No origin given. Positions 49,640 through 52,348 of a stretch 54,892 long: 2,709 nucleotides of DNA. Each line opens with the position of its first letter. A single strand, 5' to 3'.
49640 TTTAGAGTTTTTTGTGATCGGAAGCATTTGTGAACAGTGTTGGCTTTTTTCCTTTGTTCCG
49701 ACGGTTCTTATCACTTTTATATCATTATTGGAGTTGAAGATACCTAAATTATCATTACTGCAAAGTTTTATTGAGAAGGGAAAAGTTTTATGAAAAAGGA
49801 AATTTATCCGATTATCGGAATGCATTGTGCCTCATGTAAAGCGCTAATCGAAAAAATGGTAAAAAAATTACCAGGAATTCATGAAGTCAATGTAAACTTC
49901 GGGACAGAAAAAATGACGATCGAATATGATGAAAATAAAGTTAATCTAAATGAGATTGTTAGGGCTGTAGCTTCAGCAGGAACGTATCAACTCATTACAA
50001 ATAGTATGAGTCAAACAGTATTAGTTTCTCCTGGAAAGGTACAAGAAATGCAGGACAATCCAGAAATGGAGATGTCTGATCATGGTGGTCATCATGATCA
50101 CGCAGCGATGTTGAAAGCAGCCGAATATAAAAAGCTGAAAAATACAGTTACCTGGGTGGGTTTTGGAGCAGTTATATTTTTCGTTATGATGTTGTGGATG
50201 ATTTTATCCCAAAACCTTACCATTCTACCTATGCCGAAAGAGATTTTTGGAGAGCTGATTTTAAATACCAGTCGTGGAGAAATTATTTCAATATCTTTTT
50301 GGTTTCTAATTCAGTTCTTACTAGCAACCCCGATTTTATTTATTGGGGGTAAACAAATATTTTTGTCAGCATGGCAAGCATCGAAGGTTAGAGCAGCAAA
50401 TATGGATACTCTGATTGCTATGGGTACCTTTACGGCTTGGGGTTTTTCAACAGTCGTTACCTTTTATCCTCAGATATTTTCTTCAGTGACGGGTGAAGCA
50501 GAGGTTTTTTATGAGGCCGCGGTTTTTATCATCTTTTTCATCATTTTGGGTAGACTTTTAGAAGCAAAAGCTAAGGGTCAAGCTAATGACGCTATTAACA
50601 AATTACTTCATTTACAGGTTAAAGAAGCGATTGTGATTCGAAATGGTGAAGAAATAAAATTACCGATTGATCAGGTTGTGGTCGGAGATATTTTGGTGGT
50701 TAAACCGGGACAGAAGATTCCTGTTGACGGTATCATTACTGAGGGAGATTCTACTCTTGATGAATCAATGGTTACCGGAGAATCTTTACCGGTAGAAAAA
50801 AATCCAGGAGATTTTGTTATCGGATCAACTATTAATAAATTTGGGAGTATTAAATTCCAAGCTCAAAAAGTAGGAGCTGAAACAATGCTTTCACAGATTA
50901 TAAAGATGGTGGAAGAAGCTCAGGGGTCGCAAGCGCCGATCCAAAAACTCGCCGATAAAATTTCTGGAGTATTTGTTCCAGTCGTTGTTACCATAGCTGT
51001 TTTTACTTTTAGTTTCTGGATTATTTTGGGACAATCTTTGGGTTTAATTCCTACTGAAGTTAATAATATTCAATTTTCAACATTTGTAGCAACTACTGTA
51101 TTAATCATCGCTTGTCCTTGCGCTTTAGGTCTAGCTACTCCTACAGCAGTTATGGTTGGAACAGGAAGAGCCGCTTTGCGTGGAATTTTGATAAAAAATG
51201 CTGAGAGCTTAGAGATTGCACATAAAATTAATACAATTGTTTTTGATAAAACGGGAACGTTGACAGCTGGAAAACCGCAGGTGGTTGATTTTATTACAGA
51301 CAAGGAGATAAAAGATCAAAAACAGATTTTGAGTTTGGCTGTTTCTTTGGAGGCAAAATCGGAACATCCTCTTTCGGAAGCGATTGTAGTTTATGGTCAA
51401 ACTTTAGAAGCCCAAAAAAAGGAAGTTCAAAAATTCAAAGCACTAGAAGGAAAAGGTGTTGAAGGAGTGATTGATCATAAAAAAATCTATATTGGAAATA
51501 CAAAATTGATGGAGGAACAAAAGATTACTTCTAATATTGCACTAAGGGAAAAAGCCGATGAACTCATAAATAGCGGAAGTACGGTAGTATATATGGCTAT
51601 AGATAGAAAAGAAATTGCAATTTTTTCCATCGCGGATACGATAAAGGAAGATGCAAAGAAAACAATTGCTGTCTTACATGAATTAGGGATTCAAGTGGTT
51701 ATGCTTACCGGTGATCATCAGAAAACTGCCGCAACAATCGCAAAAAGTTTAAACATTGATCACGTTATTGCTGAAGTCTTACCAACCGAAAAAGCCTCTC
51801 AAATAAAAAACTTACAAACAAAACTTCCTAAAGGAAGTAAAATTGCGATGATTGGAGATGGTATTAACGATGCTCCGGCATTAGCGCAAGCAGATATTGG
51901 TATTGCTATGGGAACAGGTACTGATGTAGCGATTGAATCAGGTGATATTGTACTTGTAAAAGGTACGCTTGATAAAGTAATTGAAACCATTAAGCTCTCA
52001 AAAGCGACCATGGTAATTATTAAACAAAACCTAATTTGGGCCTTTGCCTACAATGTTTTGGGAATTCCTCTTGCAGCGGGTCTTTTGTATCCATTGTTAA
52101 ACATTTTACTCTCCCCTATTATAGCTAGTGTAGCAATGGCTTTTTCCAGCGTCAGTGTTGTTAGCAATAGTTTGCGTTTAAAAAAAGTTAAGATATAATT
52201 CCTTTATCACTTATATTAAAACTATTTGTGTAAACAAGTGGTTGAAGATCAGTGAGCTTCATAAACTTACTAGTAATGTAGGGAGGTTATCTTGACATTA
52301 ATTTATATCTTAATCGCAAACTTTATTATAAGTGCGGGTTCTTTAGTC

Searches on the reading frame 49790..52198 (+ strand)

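Call 8: search_protein_families(library=pfam, proteins=[window:49790-52198:+], max_evalue=0.001)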
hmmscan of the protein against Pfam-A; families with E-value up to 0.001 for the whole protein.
window:49790-52198:+ (802 aa): 6 families
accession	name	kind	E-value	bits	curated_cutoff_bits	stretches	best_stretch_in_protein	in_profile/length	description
PF00122.25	E1-E2_ATPase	-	5.6e-57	192.6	28.1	1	275-462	2-179/181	E1-E2 ATPase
PF00702.32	Hydrolase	-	4.2e-35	122.3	26.4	1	480-702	1-191/191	haloacid dehalogenase-like hydrolase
PF00403.32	HMA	-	2e-18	66.9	24.8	1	7-64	3-60/62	Heavy-metal-associated domain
PF08282.18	Hydrolase_3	-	3.7e-07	30.6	20.9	1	667-722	187-243/255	haloacid dehalogenase-like hydrolase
PF19991.5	HMA_2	-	0.00033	21.1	30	1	16-61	31-76/154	Heavy metal associated domain 2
PF12710.13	HAD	-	0.00034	21.5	27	0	617-698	85-188/189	haloacid dehalogenase-like hydrolase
